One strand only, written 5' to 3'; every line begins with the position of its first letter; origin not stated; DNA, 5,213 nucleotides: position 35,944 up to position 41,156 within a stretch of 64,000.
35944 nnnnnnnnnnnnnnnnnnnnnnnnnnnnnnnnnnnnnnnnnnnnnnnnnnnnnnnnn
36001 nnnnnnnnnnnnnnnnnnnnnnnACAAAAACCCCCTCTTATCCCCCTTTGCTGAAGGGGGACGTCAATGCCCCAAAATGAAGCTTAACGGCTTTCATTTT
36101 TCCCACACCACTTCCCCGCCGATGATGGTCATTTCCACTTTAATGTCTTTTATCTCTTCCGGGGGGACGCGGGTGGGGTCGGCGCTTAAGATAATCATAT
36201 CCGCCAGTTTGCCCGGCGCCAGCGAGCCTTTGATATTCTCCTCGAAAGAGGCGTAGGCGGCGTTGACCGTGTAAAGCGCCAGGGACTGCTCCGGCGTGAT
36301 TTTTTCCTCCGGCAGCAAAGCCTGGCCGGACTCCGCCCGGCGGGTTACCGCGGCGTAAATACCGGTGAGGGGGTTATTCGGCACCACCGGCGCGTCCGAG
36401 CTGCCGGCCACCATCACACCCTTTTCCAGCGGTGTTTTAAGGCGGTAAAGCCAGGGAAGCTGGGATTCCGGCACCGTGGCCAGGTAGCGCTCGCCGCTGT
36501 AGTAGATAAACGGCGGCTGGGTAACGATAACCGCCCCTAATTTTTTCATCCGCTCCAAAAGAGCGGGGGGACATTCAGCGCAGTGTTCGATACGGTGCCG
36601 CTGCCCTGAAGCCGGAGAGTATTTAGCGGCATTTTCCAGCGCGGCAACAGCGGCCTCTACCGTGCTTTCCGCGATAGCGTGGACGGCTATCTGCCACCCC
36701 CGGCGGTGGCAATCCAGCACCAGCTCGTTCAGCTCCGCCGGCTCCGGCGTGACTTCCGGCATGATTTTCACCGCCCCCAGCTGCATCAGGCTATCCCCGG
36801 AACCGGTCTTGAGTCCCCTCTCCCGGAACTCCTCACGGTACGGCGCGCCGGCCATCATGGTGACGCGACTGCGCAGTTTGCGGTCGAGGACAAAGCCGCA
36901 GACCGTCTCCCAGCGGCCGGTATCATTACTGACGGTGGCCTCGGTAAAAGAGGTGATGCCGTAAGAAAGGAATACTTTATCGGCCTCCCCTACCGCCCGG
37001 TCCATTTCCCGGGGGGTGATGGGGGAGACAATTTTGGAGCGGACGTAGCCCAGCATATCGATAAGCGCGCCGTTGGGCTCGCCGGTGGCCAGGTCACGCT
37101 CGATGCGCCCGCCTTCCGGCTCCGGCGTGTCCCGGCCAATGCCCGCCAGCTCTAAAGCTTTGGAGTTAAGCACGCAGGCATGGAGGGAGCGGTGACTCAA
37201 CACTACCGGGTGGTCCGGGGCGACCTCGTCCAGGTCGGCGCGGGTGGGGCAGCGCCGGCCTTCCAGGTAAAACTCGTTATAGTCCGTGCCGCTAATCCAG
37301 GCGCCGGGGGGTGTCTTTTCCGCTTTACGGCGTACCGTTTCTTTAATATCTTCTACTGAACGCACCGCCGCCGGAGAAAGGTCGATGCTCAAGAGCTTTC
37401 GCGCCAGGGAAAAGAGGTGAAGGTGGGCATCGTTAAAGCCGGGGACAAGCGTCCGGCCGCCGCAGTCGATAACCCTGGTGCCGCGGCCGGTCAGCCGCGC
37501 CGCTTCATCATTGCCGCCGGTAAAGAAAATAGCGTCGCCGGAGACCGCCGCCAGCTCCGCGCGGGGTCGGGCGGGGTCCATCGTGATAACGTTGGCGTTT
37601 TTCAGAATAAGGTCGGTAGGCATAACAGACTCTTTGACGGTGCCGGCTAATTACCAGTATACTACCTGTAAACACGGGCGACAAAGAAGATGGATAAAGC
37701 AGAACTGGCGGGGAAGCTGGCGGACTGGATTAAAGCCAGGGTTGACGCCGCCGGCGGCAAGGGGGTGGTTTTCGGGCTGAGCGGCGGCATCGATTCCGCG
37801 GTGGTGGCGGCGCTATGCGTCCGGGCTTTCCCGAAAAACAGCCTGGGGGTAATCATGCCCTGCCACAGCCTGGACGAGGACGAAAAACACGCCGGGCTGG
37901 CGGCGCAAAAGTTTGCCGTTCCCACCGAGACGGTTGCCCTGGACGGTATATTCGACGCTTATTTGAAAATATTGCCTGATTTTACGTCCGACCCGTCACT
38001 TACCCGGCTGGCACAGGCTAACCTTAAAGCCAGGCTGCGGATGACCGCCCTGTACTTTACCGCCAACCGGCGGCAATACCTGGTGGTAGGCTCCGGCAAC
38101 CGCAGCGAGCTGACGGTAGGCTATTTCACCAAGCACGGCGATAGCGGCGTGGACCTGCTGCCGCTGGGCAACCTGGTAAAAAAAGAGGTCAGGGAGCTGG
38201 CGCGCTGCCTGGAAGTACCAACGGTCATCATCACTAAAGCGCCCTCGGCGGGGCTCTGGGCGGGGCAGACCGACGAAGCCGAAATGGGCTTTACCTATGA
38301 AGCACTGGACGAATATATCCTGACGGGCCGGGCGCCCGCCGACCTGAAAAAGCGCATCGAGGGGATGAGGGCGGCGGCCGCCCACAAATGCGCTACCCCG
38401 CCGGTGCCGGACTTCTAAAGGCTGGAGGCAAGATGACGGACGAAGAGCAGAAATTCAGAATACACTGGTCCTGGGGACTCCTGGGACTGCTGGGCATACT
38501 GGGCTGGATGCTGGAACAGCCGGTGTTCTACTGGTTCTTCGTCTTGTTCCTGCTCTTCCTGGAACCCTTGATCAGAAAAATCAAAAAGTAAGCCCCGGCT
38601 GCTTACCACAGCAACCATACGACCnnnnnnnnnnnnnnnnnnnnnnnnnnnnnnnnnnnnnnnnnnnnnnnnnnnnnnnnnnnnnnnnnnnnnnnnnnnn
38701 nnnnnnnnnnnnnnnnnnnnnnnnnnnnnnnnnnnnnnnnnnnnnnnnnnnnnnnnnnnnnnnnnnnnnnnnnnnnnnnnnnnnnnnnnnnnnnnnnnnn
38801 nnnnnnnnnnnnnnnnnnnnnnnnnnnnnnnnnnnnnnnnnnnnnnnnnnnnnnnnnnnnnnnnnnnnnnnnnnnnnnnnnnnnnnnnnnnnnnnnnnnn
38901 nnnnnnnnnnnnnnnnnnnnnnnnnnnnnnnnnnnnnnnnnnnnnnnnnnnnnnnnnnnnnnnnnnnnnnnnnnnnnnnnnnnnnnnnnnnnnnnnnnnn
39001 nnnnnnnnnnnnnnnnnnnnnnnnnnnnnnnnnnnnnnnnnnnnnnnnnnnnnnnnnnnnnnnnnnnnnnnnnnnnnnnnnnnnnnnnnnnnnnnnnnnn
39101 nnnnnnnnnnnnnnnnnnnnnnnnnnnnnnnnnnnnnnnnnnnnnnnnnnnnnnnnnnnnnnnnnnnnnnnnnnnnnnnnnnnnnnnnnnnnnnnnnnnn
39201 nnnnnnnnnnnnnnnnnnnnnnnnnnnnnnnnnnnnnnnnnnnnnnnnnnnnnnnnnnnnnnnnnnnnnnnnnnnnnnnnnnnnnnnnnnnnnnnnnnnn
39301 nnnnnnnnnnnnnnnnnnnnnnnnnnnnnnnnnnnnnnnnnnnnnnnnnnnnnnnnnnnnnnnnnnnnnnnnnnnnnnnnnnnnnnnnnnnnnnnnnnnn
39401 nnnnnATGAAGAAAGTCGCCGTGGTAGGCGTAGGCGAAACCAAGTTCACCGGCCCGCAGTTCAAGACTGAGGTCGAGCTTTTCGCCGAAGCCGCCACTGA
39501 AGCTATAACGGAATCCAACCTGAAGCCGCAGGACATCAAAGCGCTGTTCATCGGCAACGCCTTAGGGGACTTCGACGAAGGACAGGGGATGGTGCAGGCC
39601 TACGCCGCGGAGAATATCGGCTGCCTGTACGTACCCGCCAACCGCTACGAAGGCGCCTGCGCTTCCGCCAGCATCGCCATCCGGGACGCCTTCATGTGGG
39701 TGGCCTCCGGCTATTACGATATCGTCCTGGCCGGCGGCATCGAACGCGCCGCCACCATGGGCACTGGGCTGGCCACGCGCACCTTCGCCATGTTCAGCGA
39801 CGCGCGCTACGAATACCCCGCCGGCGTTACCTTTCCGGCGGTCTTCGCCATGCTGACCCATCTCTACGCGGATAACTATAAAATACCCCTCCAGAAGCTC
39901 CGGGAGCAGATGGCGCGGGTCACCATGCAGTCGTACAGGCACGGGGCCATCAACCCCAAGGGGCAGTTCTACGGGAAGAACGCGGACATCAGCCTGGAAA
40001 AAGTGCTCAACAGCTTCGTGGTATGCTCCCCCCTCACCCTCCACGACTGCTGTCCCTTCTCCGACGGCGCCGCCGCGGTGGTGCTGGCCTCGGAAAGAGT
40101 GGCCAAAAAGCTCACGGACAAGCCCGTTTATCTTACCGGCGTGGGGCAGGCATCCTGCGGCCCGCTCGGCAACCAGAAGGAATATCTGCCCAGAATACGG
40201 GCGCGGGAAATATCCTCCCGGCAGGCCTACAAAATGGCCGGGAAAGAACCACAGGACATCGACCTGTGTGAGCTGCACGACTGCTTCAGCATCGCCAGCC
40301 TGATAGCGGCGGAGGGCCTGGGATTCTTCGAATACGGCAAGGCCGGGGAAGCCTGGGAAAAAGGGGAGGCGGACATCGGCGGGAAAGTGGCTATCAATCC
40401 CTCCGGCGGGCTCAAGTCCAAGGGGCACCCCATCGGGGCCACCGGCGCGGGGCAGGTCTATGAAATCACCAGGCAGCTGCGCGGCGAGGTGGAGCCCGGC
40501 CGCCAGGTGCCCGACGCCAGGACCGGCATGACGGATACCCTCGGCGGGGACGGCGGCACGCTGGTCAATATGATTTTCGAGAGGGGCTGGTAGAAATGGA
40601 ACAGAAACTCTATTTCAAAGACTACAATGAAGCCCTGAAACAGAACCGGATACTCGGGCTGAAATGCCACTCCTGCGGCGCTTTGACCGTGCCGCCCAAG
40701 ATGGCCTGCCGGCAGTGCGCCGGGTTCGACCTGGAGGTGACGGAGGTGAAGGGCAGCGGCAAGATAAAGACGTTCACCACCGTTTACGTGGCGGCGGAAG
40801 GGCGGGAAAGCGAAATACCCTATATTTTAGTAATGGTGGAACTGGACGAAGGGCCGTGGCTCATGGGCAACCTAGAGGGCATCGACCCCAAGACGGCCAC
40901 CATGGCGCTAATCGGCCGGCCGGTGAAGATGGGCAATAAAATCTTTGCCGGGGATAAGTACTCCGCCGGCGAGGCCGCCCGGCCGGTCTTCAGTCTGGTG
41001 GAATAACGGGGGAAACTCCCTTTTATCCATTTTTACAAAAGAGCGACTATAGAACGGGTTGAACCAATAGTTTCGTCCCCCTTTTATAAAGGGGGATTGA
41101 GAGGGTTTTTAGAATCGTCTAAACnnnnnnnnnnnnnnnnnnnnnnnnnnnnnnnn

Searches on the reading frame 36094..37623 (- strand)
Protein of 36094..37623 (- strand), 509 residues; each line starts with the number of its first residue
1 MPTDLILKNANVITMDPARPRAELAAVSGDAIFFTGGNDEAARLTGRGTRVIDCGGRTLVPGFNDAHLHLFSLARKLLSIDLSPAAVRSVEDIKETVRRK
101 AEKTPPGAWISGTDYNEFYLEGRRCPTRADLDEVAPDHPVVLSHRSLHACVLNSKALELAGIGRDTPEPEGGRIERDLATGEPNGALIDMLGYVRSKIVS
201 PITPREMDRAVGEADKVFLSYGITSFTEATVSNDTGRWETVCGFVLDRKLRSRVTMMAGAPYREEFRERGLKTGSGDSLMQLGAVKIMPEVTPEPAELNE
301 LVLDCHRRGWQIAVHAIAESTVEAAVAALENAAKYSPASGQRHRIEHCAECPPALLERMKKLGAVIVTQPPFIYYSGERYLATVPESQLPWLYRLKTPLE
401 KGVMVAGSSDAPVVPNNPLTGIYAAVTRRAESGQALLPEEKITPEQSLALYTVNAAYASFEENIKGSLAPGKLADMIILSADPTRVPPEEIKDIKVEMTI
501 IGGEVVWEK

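Call 14: search_protein_families(library=pfam, proteins=[window:36094-37623:-])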
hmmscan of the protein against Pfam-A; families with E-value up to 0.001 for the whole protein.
window:36094-37623:- (509 aa): 2 families
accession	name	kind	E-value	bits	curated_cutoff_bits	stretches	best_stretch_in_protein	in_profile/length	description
PF07969.17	Amidohydro_3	-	2.3e-91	308.1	29.7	1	50-506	1-471/472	Amidohydrolase family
PF01979.26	Amidohydro_1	-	2.3e-15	57.1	25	1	263-506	101-345/345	Amidohydrolase family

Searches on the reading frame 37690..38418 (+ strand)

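Call 14: search_protein_families(library=pfam, proteins=[window:37690-38418:+])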
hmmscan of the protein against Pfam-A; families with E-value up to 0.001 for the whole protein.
window:37690-38418:+ (242 aa): 2 families
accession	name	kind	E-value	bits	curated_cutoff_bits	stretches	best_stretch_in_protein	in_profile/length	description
PF02540.23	NAD_synthase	-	3.4e-68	229.8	21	1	9-211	4-203/242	NAD synthase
PF03054.22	tRNA_Me_trans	-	3.9e-06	27.1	20.6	0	26-67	3-43/202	tRNA methyl transferase HUP domain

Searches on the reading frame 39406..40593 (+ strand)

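Call 14: search_protein_families(library=pfam, proteins=[window:39406-40593:+])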
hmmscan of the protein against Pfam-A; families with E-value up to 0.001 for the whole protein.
window:39406-40593:+ (395 aa): 4 families
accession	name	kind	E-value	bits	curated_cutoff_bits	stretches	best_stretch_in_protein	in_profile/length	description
PF22691.2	Thiolase_C_1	-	5.4e-39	133.6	28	1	265-392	18-143/144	Thiolase C-terminal domain-like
PF00108.29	Thiolase_N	-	1.3e-18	67.8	26.4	1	9-230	6-259/260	Thiolase, N-terminal domain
PF02803.24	Thiolase_C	-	5.9e-09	36.1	27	1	271-360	28-99/123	Thiolase, C-terminal domain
PF00109.32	ketoacyl-synt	-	0.0002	21.5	20.8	0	77-132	166-221/252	Beta-ketoacyl synthase, N-terminal domain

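Call 51: search_protein_families(library=ncbifam, proteins=[window:39406-40593:+], max_evalue=1e-8)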
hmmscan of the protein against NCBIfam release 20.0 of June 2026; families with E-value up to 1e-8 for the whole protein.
window:39406-40593:+ (395 aa): 29 families (the best 25 are shown)
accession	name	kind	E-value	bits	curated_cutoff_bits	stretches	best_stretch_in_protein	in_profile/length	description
NF004720.0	PRK06064.1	subfamily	3.7e-111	371.6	420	1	1-393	1-387/389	thiolase domain-containing protein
NF053570.1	AcCoTHIOL_METTL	equivalog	1.9e-104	349.6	600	1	1-392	1-382/385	acetyl-CoA acetyltransferase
NF004810.0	PRK06157.1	equivalog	3.6e-84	283.2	403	1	2-388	7-390/400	acetyl-CoA acetyltransferase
NF009228.0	PRK12578.1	subfamily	6e-75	252.3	485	1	2-392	3-386/387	thiolase domain-containing protein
NF006102.0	PRK08256.1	subfamily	1.1e-64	219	436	1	2-391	3-390/394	lipid-transfer protein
NF005704.0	PRK07516.1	subfamily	1.2e-62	212.1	412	1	2-383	2-377/389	thiolase domain-containing protein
NF053628.1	BnzsclthlBbsBGT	equivalog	3e-58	197.5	750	1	2-381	5-370/389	benzoylsuccinyl-CoA thiolase subunit BbsB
NF004936.0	PRK06289.1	equivalog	1.7e-56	191.8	375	1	20-392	24-402/405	acetyl-CoA acetyltransferase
NF004982.0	PRK06365.1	equivalog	2.6e-55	188.2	695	2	2-250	16-257/430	thiolase domain-containing protein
NF004811.0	PRK06158.1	subfamily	5.7e-50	170.4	421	1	3-383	9-370/384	acetyl-CoA acetyltransferase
NF004715.0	PRK06059.1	equivalog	7.7e-50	170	424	1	2-387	4-396/399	lipid-transfer protein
NF004721.0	PRK06065.1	equivalog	8.4e-49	166.5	455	1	2-377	10-377/393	thiolase domain-containing protein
NF005892.0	PRK07855.1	subfamily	4.4e-47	160.8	469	1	2-363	6-363/390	lipid-transfer protein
NF006180.0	PRK08313.1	subfamily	9.3e-47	159.7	514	1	2-382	4-373/389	thiolase domain-containing protein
NF006010.0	PRK08142.1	subfamily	3.8e-40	137.8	462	1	5-384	8-375/388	thiolase domain-containing protein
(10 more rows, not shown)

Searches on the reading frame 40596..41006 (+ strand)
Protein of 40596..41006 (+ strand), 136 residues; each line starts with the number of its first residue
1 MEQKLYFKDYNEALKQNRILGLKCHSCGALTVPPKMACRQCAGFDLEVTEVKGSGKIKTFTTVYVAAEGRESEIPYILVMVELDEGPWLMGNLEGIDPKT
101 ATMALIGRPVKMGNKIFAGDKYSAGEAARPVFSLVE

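Call 14: search_protein_families(library=pfam, proteins=[window:40596-41006:+])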
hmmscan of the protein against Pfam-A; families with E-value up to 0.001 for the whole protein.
window:40596-41006:+ (136 aa): 2 families
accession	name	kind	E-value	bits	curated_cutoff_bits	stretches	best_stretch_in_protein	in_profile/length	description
PF01796.24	OB_ChsH2_C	-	6.8e-16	58.4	27.1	1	49-112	2-62/65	ChsH2, C-terminal OB-fold domain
PF12172.15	zf-ChsH2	-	2.4e-09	37.3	23.2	1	12-47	2-37/37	ChsH2, rubredoxin-like zinc ribbon domain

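Call 51: search_protein_families(library=ncbifam, proteins=[window:40596-41006:+], max_evalue=1e-8)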
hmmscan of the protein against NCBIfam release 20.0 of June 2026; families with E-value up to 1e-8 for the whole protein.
window:40596-41006:+ (136 aa): 1 family
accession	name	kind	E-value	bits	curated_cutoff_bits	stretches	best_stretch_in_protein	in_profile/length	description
NF053627.1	BnzsclthlBbsAGT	equivalog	3.7e-09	36.7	250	1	19-95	36-110/145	benzoylsuccinyl-CoA thiolase subunit BbsA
